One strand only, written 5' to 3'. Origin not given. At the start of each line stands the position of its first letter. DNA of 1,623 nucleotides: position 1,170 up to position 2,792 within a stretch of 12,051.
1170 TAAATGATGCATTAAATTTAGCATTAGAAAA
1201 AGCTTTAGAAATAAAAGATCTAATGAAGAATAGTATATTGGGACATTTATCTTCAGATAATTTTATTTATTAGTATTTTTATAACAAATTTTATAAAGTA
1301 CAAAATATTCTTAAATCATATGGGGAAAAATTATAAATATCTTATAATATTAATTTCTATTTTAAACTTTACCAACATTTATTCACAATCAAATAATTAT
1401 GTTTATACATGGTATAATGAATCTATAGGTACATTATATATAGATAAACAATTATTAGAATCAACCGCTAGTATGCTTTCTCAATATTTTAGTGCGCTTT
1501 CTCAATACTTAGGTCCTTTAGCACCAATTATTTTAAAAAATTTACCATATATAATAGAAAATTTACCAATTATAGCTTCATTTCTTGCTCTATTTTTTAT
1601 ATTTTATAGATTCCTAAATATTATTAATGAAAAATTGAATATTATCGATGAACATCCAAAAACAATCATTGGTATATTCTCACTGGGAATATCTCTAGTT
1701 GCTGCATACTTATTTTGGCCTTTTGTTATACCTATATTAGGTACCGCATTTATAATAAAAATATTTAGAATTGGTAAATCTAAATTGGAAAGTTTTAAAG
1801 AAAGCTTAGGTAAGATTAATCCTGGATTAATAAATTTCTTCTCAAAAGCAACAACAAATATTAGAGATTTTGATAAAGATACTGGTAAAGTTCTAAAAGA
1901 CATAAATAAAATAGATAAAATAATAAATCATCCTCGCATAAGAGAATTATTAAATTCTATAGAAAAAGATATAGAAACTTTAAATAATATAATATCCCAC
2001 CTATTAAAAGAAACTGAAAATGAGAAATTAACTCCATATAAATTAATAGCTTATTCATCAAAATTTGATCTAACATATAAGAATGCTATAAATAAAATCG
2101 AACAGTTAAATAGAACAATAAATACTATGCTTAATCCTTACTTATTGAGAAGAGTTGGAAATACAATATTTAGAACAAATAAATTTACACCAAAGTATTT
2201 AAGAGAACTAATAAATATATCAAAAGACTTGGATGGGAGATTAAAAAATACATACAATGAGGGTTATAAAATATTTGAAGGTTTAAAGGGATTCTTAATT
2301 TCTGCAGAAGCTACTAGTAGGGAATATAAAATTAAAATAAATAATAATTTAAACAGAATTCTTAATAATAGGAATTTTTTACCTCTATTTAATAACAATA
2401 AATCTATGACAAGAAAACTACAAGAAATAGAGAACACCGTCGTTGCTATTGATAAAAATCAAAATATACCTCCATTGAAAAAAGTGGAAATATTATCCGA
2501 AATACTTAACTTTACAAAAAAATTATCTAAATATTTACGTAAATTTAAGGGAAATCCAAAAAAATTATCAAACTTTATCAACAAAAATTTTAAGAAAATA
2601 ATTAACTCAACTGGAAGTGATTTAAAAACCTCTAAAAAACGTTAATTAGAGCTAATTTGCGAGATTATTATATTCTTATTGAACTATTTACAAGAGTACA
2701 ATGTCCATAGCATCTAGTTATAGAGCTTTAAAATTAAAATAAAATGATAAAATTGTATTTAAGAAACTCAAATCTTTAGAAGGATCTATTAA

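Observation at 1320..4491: Two same-architecture membrane/coiled-coil proteins, one per duplicated unit, diverged almost beyond recognition while their non-coding flanks stay near-identical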

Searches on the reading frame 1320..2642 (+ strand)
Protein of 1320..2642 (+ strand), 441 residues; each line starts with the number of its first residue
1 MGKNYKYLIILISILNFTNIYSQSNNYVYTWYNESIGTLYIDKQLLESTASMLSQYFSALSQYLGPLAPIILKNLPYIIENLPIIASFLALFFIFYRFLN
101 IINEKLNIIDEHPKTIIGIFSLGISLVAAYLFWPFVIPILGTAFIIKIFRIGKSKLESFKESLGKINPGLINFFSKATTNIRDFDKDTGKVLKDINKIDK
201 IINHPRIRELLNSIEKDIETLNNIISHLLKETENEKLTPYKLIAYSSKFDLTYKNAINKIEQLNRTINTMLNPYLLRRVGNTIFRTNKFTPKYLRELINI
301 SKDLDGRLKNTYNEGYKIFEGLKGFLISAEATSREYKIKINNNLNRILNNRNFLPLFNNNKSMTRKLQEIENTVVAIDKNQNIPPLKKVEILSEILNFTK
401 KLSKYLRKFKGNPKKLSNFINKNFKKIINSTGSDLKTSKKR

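Call 7: search_protein_families(library=pfam, proteins=[window:1320-2642:+], max_evalue=0.01)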
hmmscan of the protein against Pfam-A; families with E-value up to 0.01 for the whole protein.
window:1320-2642:+ (441 aa): 0 families

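Call 10: find_homologous_proteins(query=window:1320-2642:+, max_evalue=0.01)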
Query window:1320-2642:+ (441 aa): 77 proteins with E <= 0.01 among 8000 candidates.
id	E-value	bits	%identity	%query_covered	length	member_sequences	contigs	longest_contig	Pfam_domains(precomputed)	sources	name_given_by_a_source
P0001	4.9e-274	927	99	100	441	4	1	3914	-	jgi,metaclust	metaclust:\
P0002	3.0e-206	703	80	100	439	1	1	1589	-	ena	-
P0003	2.4e-197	674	79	100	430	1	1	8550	-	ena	-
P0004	3.4e-183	627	74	97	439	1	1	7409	-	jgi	-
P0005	1.0e-179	616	73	97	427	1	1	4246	-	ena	-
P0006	4.4e-172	591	70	100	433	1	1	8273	-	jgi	-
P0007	5.8e-172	590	70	100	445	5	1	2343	PF06103.17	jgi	-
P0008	9.3e-171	586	70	98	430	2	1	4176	-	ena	-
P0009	2.9e-170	585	68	100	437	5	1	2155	-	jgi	-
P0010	3.3e-166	572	71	95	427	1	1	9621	-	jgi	-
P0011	5.8e-162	558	69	97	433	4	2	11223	-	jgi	-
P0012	1.2e-161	557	67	100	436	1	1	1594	-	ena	-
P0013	2.0e-161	556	70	95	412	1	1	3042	-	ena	-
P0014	1.8e-160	553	67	100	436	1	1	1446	-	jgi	-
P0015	1.4e-157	543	67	98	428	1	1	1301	-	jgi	-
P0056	1.1e-132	461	60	100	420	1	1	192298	-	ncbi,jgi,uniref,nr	ncbi:Uncharacterized protein Nst1_241 [Candidatus Nanobsidianus stetteri]|uniref:Uncharacterized pro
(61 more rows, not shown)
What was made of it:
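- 1320..2645 (+): ORF A, 441 aa. Signal-like N-terminus (..NIYS|QS), ectodomain of about 55 aa, TM region 81-152, basic helical tail 153-441. It has 77 orthologues at 48-99% identity, all in Nanopusillus/Nanobsidianus-type sequences (call 10).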

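Call 13: find_encoding_contigs(protein=P0056, flank=6000, max_places=2)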
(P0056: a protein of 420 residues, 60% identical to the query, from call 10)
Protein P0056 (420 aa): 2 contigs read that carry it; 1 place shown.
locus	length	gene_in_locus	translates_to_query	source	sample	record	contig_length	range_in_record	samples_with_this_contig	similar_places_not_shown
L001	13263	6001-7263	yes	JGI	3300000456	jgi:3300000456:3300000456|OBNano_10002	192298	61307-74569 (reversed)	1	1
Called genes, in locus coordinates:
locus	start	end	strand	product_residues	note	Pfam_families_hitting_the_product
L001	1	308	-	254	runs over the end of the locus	PF05670:NFACT-R_1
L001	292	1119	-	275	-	PF06023:Csa1, PF08696:Dna2, PF12705:PDDEXK_1, PF01930:Cas_Cas4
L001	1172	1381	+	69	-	PF13459:Fer4_15, PF13370:Fer4_13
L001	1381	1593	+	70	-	PF00037:Fer4 (faint), PF13459:Fer4_15, PF13370:Fer4_13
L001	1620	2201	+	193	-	-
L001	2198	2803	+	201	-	-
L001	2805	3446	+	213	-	-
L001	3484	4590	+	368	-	PF00571:CBS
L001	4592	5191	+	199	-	PF21266:S1_RRP4, PF15985:KH_6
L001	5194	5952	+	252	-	PF01138:RNase_PH, PF03725:RNase_PH_C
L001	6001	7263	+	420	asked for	-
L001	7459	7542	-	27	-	-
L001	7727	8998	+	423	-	-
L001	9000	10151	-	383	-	PF00270:DEAD, PF04851:ResIII, PF00271:Helicase_C, PF22590:Cas3-like_C_2 (faint)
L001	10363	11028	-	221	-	PF00149:Metallophos, PF12850:Metallophos_2 (weak)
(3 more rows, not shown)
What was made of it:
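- Synteny rrp4-rrp41-A-B-lhr-phosphoesterase-L35Ae is identical in Nst1 (call 13).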

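Call 14: find_encoding_contigs(protein=P0001, flank=6000, max_places=4)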
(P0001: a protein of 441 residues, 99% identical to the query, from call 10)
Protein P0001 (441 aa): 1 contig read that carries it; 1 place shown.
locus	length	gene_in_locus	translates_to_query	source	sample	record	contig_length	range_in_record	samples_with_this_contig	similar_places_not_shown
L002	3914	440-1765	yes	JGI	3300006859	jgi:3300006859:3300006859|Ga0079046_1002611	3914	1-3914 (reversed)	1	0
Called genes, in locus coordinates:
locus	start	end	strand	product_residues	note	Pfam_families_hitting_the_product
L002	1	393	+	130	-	?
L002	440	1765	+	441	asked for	-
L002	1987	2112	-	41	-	-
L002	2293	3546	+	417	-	-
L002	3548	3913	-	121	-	?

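Call 20: find_related_loci(query=A1, collection=metagenome_contigs, flank=5000)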
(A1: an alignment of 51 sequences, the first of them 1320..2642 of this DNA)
Query A1 (441 aa) in metagenome_contigs; peptide patterns used: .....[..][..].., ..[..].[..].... (x = any residue, [..] = any of these).
75 stretches matched a pattern; 50 encode a relative of the query (tblastn E <= 1e-3); 50 distinct loci.
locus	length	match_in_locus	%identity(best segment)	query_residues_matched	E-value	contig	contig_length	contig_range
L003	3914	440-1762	99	1-441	0e+0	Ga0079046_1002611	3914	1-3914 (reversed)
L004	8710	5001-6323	90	1-441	0e+0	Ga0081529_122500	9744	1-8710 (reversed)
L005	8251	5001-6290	79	1-441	0e+0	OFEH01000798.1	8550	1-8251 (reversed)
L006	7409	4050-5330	74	1-427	0e+0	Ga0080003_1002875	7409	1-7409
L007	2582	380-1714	70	1-441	0e+0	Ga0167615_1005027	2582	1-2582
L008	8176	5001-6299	70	1-441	6e-177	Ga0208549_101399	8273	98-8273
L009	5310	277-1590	70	1-441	6e-177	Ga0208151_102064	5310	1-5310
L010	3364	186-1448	72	1-427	7e-180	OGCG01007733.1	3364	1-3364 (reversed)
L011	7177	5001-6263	69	1-427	3e-166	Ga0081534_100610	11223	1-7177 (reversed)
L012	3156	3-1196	72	26-429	5e-173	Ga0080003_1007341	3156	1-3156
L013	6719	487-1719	71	1-417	3e-163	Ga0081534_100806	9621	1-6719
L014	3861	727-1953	65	1-427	1e-168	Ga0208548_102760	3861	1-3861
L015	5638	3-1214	65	6-427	1e-161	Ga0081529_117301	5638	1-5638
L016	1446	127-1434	67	1-441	1e-172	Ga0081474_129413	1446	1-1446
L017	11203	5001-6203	64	1-422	9e-157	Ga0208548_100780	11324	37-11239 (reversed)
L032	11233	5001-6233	60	1-441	1e-141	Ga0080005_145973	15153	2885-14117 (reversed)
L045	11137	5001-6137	50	1-401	8e-103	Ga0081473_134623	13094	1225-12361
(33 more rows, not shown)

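Call 35: predict_structure(alignment_id=A1)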
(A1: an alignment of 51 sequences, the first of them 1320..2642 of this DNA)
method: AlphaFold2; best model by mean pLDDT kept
length: 441 residues; sequences in the alignment: 51
mean_pLDDT: 68.7   pTM: 0.57
mean pLDDT of the five models: 68.7, 67.7, 66.7, 65.3, 65.0
residues with pLDDT >= 90: 89; 70-90: 173; 50-70: 25; < 50: 154
segments of 3 or more residues with pLDDT < 50: 1-64, 66-88, 99-122, 124-153, 434-441
pLDDT, mean of each block of 10 residues (from residue 1): 37 35 31 33 35 39 39 45 46 48 47 47 48 45 38 60 82 79 78 87 88 93 89 88 95 95 88 77 81 87 88 91 92 94 87 66 80 87 88 91 82 77 76 46 33
secondary structure, 60 per line:
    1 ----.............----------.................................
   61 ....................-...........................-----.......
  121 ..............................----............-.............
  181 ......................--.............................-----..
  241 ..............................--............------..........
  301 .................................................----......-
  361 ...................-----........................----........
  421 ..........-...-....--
elements in order: H5-17 H28-80 H82-108 H114-150 H155-166 H168-201 H205-233 H239-270 H273-283 H291-349 H354-359 H361-379 H385-408 H413-430 H436-439
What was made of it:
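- In A, the second hydrophobic stretch is modelled as one helix, which would put the tail outside (call 35).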

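Call 42: fold_search(model_id=the predicted structure, library=pdb)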
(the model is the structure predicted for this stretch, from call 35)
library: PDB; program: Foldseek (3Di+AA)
matches with E <= 10: 417; with E <= 0.001: 0
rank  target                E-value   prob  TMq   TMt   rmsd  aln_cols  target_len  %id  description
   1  8iyj_B1               1.1e-01  0.18  0.10  0.12  43.5       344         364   10  Cryo-EM structure of the 48-nm repeat doublet microtubule from mouse sperm (released 2023-07-05)
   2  8j07_8M               1.5e-01  0.30  0.15  0.17  46.6       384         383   11  96nm repeat of human respiratory doublet microtubule and associated axonemal complexes (released 2023-07-26)
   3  7ung_B1               1.8e-01  0.23  0.15  0.16  50.6       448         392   11  48-nm repeat of the human respiratory doublet microtubule (released 2022-10-05)
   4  9cpb_5T               1.9e-01  0.38  0.16  0.21  33.8       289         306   10  Atomic model of bovine Fallopian tube cilia doublet microtubule (48-nm periodicity) (released 2024-10-30)
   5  8i7r_B2               2.1e-01  0.20  0.15  0.16  53.6       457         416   11  In situ structure of axonemal doublet microtubules in mouse sperm with 48-nm repeat (released 2023-10-11)
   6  8iyj_B4               2.4e-01  0.21  0.14  0.15  51.6       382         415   11  Cryo-EM structure of the 48-nm repeat doublet microtubule from mouse sperm (released 2023-07-05)
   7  8i7r_B8               2.4e-01  0.14  0.11  0.12  51.5       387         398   10  In situ structure of axonemal doublet microtubules in mouse sperm with 48-nm repeat (released 2023-10-11)
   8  8j07_8P               2.5e-01  0.28  0.15  0.18  37.9       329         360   12  96nm repeat of human respiratory doublet microtubule and associated axonemal complexes (released 2023-07-26)
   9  8iyj_b5               2.5e-01  0.20  0.14  0.16  32.4       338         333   12  Cryo-EM structure of the 48-nm repeat doublet microtubule from mouse sperm (released 2023-07-05)
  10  8iyj_B2               2.5e-01  0.13  0.10  0.11  51.4       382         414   10  Cryo-EM structure of the 48-nm repeat doublet microtubule from mouse sperm (released 2023-07-05)
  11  8j07_8N               2.6e-01  0.10  0.09  0.10  47.7       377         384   11  96nm repeat of human respiratory doublet microtubule and associated axonemal complexes (released 2023-07-26)
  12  8to0_l                2.7e-01  0.12  0.11  0.12  51.9       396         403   12  48-nm repeating structure of doublets from mouse sperm flagella (released 2023-11-01)
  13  7ung_B2               2.7e-01  0.10  0.09  0.10  51.1       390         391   11  48-nm repeat of the human respiratory doublet microtubule (released 2022-10-05)
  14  9fqr_CP               2.8e-01  0.20  0.14  0.15  51.8       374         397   12  96-nm repeat of axonemal doublet microtubules from bovine sperm (released 2025-03-26)
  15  8otz_Cr               3.1e-01  0.21  0.16  0.16  51.3       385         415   11  48-nm repeat of the native axonemal doublet microtubule from bovine sperm (released 2023-11-22)
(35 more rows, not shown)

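Call 53: search_protein_families(library=phrogs, proteins=[window:1320-2642:+, L032:6824-7975:+, L045:6841-7548:-, L045:7591-8319:-], max_evalue=0.01)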
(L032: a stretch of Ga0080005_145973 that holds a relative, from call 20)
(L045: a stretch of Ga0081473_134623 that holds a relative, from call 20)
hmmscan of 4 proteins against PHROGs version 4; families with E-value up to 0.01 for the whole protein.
window:1320-2642:+ (441 aa): 1 family
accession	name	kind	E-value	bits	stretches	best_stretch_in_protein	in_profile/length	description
phrog_6220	-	unknown function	0.0064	17.4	0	178-235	53-110/112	-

L032:6824-7975:+ (384 aa): 1 family
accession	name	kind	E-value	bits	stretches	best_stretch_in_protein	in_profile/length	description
phrog_19768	-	unknown function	0.009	16.9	0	188-213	29-54/62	-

L045:6841-7548:- (236 aa): 2 families
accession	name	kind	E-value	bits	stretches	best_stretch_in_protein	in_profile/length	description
phrog_77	-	DNA, RNA and nucleotide metabolism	0.00032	20.3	1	43-227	647-789/967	SbcC-like subunit of palindrome specific endonuclease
phrog_3590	-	unknown function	0.0084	16.5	0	70-220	111-248/481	-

L045:7591-8319:- (243 aa): 1 family
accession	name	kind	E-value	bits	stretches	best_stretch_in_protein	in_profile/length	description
phrog_4798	-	tail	0.0049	16.1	1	131-200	181-251/796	tail protein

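Call 54: search_protein_families(library=padloc, proteins=[window:1320-2642:+, L032:6824-7975:+, L045:6841-7548:-, L045:7591-8319:-], max_evalue=0.01)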
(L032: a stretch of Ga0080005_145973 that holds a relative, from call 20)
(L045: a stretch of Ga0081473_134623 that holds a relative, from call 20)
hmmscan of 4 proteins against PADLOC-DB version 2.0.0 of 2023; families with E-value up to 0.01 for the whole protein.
window:1320-2642:+ (441 aa): 1 family
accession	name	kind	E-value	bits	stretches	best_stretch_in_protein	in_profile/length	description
PDLC01765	Cas3c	-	0.0031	14.5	1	355-400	276-320/612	-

L032:6824-7975:+ (384 aa): 1 family
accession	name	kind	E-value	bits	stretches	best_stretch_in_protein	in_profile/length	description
PDLC00006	DruC1|DruC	-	0.0074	12.8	1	214-329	239-354/626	Unknown function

L045:6841-7548:- (236 aa): 6 families
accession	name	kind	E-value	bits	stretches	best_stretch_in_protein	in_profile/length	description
PDLC00598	ZorA1|ZorA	-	2.3e-05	21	1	167-232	335-400/663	MotA/ExbB/TolQ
PDLC03865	LmuB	-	0.00015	18.1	1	27-231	565-764/1007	-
PDLC00252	LmuB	-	0.00075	16.4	1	26-94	369-437/554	AAA ATPase domain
PDLC03842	LeoB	-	0.004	14.1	0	88-220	271-404/568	-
PDLC02413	Aga_Nuclease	-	0.0041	14.4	0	123-199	117-193/267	-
PDLC00647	ZorA3|ZorA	-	0.0041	13.6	1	49-225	401-542/780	MotA/ExbB/TolQ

L045:7591-8319:- (243 aa): 2 families
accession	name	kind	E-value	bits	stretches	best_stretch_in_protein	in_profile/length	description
PDLC03865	LmuB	-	0.00087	15.6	1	34-231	639-839/1007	-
PDLC03901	NsnC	-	0.0021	16.1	1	101-211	132-236/249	-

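Call 56: search_solved_structures(query=A1, max_evalue=1)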
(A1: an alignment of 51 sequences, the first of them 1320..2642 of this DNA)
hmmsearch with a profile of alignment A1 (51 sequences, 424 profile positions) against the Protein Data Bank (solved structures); distinct sequences matched with E-value up to 1: 14.
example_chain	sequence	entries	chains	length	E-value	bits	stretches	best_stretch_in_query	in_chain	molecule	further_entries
2zdi_A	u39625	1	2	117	0.019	17.1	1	241-315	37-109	Prefoldin subunit beta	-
4zry_B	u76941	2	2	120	0.032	16.3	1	225-312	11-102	Keratin, type II cytoskeletal 1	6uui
4bhv_A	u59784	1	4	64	0.04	16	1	276-326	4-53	PHOSPHOPROTEIN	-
4c5q_A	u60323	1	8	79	0.049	15.7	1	276-326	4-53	PHOSPHOPROTEIN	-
5j45_A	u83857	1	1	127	0.064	15.3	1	300-397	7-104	GH13992p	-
3zdo_A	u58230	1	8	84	0.075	15.1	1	276-326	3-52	PHOSPHOPROTEIN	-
5vo5_A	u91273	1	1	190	0.1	14.7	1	299-396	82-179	Coiled-coil and C2 domain-containing protein 1-like,GH13992p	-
1qsd_A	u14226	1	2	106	0.13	14.3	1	332-406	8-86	PROTEIN (BETA-TUBULIN BINDING POST-CHAPERONIN COFACTOR)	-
2pd3_A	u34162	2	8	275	0.36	12.9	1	186-257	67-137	Enoyl-[acyl-carrier-protein] reductase [NADH]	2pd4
9lys_A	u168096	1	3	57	0.43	12.6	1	169-201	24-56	dAIT03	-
4ltb_A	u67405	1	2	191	0.53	12.3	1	276-382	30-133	Tripartite motif-containing 25 variant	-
5nt1_A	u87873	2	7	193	0.55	12.3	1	276-382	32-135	E3 ubiquitin/ISG15 ligase TRIM25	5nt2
9r1j_A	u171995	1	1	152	0.59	12.2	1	303-417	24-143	sc-apCC-4-NR-1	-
4tql_A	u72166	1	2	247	0.63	12.1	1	281-424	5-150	Three helix bundle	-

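Call 58: list_cluster_members(proteins=[L053:8804-10060:+, L053:10326-11603:+, window:1320-2642:+, window:3172-4488:+])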
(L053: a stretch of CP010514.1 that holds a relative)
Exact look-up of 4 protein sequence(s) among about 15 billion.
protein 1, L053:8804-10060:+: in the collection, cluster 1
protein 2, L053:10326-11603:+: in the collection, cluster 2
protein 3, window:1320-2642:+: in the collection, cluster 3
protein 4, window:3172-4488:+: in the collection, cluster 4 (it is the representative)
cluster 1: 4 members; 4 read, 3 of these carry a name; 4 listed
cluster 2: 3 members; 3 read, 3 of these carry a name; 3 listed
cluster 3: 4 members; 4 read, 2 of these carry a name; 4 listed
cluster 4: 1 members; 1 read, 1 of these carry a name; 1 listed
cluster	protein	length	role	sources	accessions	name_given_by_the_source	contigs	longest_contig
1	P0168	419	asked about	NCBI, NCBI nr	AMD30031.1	hypothetical protein Nps_03185 [Candidatus Nanopusillus acidilobi]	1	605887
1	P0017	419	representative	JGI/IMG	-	hypothetical protein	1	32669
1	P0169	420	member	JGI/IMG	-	hypothetical protein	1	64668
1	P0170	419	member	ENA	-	-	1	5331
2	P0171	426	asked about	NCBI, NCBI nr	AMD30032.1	hypothetical protein Nps_03190 [Candidatus Nanopusillus acidilobi]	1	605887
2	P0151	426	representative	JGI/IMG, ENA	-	hypothetical protein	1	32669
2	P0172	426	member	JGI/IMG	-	hypothetical protein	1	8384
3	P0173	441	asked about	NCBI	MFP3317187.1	MAG: hypothetical protein RXN79_02150 [Candidatus Nanopusillus sp.]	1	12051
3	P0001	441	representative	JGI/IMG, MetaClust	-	\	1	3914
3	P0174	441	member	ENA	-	-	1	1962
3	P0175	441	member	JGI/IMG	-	-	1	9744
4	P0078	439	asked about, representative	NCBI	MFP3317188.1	MAG: hypothetical protein RXN79_02155 [Candidatus Nanopusillus sp.]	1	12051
